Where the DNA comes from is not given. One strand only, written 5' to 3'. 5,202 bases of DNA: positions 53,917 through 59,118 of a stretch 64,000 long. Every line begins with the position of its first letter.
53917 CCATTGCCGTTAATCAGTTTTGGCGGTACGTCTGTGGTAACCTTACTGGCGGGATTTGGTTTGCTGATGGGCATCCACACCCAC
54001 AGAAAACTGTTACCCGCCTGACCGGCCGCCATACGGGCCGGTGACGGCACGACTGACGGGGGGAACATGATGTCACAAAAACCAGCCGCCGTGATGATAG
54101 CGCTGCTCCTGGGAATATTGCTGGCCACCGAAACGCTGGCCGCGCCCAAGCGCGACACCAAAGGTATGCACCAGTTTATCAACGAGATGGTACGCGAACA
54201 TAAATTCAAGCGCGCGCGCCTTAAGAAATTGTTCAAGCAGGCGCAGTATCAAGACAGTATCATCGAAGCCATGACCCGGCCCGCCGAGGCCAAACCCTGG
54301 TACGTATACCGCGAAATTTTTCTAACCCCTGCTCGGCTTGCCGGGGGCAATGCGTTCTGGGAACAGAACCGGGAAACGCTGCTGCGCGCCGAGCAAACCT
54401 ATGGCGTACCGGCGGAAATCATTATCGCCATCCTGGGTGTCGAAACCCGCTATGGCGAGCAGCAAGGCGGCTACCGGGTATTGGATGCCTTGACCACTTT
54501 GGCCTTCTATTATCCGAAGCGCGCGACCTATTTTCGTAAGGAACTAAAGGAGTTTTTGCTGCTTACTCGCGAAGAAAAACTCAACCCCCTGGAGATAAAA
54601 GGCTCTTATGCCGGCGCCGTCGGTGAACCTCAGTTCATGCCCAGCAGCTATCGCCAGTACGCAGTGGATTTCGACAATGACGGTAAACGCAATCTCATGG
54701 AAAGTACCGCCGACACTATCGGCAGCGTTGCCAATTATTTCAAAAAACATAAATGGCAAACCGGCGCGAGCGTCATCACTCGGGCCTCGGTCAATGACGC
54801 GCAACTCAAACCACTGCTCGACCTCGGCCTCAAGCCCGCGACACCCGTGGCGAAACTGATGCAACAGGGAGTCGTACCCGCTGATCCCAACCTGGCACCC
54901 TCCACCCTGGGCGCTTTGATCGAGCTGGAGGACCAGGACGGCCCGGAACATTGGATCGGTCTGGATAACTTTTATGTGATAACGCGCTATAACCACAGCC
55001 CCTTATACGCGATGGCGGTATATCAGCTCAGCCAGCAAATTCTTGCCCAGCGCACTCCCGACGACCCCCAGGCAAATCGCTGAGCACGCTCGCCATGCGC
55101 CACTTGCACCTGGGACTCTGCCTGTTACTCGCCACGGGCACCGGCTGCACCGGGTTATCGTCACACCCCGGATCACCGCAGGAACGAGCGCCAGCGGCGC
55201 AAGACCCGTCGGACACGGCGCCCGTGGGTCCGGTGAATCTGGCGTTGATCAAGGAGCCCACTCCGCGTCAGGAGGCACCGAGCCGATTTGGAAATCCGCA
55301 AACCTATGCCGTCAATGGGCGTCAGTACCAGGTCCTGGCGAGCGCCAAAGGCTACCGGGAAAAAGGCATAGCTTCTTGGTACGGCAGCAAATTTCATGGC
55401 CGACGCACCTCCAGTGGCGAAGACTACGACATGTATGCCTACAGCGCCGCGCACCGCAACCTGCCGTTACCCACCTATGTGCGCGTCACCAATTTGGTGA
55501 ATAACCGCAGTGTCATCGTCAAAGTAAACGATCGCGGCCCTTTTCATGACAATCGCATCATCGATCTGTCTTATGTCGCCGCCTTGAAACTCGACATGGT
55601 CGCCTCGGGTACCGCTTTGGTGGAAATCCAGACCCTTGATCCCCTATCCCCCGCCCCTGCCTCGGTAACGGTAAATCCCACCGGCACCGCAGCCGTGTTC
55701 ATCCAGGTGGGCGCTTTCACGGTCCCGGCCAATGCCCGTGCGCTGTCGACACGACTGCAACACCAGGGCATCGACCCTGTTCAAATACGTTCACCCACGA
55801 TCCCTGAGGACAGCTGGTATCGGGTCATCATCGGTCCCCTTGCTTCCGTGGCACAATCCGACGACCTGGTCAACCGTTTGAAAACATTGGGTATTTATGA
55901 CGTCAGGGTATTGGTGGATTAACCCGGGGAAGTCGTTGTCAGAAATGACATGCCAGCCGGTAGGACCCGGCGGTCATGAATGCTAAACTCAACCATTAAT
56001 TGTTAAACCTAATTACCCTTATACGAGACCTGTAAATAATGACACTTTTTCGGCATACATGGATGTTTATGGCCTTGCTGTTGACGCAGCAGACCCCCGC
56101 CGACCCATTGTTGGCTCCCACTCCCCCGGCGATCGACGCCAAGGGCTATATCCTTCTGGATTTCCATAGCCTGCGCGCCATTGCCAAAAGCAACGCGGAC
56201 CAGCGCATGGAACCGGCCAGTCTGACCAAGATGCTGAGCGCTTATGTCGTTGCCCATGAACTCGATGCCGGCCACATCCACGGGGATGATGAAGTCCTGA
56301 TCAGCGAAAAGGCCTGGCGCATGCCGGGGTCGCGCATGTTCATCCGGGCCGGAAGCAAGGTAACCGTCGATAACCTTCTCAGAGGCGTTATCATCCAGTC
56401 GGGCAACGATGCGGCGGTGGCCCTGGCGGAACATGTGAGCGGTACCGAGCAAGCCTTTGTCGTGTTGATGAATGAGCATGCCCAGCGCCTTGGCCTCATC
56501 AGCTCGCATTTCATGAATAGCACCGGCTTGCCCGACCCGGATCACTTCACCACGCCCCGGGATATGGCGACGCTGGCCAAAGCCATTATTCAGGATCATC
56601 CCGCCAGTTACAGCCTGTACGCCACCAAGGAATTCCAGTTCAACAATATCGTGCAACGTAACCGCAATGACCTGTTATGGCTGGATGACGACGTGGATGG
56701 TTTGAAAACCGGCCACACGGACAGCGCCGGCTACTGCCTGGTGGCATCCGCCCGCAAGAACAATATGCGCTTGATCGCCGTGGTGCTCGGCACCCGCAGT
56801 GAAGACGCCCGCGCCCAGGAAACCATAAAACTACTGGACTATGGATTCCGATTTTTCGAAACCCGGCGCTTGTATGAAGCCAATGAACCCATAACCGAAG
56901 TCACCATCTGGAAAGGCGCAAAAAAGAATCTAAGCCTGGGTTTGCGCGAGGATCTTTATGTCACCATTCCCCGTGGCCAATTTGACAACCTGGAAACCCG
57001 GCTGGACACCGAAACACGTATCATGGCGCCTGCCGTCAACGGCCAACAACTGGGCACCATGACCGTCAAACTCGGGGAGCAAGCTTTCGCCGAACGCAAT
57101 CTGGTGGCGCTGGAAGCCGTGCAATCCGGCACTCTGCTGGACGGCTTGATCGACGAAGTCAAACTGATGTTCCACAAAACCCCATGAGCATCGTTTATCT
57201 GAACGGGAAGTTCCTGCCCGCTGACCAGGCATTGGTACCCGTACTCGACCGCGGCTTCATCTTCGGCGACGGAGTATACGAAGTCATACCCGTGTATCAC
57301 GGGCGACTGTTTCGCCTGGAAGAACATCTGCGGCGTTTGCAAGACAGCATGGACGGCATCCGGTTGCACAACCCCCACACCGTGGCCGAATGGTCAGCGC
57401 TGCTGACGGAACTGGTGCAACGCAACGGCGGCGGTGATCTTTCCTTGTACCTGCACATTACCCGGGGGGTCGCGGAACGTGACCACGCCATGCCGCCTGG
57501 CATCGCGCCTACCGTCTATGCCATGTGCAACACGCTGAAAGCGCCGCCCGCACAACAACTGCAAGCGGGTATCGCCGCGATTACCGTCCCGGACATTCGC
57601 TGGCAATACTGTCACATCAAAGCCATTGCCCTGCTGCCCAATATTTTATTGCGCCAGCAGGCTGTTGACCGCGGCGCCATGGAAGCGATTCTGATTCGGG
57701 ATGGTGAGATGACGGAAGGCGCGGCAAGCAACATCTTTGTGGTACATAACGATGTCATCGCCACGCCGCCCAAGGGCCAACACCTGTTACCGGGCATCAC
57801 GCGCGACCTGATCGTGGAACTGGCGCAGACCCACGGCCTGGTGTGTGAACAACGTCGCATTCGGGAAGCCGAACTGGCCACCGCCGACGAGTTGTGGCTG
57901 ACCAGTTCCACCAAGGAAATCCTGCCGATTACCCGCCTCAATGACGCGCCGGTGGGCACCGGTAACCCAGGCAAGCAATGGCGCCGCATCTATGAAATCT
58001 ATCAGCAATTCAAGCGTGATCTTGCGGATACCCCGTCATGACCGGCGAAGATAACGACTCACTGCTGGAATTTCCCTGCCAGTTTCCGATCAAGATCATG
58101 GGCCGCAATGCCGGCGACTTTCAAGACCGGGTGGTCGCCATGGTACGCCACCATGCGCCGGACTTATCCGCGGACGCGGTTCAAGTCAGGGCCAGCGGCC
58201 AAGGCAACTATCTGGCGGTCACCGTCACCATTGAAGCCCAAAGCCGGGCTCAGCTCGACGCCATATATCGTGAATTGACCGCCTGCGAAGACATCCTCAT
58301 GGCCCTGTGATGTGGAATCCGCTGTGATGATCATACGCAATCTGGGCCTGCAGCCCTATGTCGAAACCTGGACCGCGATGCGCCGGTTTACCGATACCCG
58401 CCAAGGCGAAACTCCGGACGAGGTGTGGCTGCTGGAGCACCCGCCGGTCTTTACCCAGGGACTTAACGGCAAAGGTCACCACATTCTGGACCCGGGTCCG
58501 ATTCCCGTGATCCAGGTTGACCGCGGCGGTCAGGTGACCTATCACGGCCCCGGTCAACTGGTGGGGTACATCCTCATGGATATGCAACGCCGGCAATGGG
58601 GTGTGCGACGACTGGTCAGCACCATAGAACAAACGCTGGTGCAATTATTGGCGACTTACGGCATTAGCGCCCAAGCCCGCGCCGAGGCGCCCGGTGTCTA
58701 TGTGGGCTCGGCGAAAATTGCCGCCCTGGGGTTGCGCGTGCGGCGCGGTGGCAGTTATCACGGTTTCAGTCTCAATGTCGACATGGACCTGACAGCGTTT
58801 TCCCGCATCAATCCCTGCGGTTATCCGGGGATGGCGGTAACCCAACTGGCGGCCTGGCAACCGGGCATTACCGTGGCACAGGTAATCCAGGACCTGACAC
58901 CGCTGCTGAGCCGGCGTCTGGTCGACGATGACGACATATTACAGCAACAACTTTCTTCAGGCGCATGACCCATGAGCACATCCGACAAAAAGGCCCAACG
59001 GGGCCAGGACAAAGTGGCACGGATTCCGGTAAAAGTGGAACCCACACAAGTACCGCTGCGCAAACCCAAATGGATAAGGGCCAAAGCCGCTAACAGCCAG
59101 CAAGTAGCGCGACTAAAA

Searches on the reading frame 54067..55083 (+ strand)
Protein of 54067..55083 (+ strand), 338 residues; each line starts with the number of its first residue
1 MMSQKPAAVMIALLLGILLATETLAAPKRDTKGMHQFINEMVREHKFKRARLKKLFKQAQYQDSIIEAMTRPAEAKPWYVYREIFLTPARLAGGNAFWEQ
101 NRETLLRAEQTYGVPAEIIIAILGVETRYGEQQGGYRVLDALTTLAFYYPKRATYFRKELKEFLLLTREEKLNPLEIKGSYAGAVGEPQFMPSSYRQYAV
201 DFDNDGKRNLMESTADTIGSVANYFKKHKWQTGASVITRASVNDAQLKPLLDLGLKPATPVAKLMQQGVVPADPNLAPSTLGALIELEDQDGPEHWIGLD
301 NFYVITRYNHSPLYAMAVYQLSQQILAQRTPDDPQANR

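Call 90: search_protein_families(library=pfam, proteins=[window:54067-55083:+], max_evalue=0.00001)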
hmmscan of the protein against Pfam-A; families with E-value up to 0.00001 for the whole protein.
window:54067-55083:+ (338 aa): 1 family
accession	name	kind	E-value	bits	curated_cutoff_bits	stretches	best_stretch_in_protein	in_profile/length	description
PF13406.11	SLT_2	-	1.5e-103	346.5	24.3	1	33-323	5-292/292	Transglycosylase SLT domain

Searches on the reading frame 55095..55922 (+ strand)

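Call 90: search_protein_families(library=pfam, proteins=[window:55095-55922:+], max_evalue=0.00001)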
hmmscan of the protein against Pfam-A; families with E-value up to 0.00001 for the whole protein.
window:55095-55922:+ (275 aa): 2 families
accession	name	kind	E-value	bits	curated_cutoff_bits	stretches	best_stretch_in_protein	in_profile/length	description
PF03330.24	DPBB_1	-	2.7e-25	88.9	28.8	1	89-177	2-82/83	Lytic transglycolase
PF05036.18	SPOR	-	1e-13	51.8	21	1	200-265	4-66/76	SPOR domain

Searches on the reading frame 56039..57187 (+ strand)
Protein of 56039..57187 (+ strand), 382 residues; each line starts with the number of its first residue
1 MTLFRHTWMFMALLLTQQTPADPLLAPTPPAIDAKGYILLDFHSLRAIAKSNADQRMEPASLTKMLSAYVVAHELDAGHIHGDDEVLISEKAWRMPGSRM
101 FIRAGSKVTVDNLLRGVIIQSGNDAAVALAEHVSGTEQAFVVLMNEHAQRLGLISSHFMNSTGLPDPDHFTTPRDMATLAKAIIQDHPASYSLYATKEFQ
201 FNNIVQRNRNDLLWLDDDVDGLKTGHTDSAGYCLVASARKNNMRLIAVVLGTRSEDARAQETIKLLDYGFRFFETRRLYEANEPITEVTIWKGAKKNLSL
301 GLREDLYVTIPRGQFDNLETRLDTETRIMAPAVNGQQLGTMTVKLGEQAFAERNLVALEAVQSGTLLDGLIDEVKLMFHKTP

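Call 90: search_protein_families(library=pfam, proteins=[window:56039-57187:+], max_evalue=0.00001)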
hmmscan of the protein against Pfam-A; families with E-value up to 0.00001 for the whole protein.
window:56039-57187:+ (382 aa): 3 families
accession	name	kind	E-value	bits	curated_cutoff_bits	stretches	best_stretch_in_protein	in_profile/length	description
PF00768.25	Peptidase_S11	-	2.1e-79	266.8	27.6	1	27-253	5-238/239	D-alanyl-D-alanine carboxypeptidase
PF07943.18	PBP5_C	-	4e-22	78.6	21.2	1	273-362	1-90/91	Penicillin-binding protein 5, C-terminal domain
PF13354.11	Beta-lactamase2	-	3.6e-14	53.1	22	1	49-190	13-153/214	Beta-lactamase enzyme family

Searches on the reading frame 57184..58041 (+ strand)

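Call 90: search_protein_families(library=pfam, proteins=[window:57184-58041:+], max_evalue=0.00001)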
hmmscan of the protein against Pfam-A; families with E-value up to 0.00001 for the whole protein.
window:57184-58041:+ (285 aa): 1 family
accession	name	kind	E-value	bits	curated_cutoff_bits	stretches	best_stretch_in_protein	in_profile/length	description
PF01063.24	Aminotran_4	-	2e-49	168.9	28.5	1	30-251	1-222/223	Amino-transferase class IV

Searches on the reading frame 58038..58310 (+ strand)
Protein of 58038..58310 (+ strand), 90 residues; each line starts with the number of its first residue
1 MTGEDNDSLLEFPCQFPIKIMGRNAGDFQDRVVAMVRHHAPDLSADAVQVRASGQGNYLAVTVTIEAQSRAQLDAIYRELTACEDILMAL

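Call 90: search_protein_families(library=pfam, proteins=[window:58038-58310:+], max_evalue=0.00001)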
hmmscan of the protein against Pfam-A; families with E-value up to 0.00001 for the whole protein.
window:58038-58310:+ (90 aa): 1 family
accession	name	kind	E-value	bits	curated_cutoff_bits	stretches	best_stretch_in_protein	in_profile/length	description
PF04359.20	DUF493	-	9.1e-32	109.9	24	1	8-90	2-84/84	Protein of unknown function (DUF493)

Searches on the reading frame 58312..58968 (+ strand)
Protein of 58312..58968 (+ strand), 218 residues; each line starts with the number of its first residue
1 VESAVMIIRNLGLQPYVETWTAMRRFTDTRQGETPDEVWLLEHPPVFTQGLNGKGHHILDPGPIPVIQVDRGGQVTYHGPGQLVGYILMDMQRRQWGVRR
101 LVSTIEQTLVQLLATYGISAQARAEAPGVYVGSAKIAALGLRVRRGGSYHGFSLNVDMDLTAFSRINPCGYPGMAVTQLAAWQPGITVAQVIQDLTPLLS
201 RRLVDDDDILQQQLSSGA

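Call 90: search_protein_families(library=pfam, proteins=[window:58312-58968:+], max_evalue=0.00001)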
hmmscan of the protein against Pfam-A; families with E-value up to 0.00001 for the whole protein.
window:58312-58968:+ (218 aa): 1 family
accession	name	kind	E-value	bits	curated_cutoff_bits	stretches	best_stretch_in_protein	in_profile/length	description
PF21948.1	LplA-B_cat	-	5.7e-37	128.1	27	1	16-195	2-195/200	Lipoyl protein ligase A/B catalytic domain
